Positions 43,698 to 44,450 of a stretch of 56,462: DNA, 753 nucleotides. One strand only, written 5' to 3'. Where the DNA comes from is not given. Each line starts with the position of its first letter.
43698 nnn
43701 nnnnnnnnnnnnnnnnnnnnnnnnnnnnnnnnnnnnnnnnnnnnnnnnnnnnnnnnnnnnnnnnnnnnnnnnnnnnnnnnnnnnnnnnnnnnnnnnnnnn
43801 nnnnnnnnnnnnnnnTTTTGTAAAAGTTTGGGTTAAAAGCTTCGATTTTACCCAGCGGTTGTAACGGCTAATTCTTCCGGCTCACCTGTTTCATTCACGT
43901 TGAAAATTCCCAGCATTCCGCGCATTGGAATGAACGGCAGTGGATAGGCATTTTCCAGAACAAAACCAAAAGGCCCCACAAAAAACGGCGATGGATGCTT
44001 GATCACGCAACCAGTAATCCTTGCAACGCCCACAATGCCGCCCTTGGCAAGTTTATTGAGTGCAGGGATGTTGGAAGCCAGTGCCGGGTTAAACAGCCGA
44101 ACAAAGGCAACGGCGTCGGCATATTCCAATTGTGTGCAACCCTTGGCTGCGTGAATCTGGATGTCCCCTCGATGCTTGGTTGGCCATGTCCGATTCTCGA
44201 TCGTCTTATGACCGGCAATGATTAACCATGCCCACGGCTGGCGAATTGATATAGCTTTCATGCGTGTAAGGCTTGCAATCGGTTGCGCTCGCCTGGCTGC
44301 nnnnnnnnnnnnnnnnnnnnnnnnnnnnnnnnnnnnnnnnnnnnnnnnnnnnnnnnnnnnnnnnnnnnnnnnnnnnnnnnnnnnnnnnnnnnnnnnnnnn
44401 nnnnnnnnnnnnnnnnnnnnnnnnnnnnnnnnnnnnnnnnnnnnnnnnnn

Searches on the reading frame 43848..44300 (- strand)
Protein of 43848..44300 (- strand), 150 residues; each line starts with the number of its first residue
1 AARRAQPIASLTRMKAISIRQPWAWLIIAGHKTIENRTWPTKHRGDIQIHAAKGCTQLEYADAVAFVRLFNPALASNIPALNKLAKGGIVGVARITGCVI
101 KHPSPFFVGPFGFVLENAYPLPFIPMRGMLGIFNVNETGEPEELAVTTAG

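Call 70: search_protein_families(library=phrogs, proteins=[window:43848-44300:-], max_evalue=0.001)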
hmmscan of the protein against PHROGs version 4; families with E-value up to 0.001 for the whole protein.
window:43848-44300:- (150 aa): 1 family
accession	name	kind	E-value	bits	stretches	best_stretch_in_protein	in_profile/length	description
phrog_3193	-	unknown function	1.8e-46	159.8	1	9-140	80-211/269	-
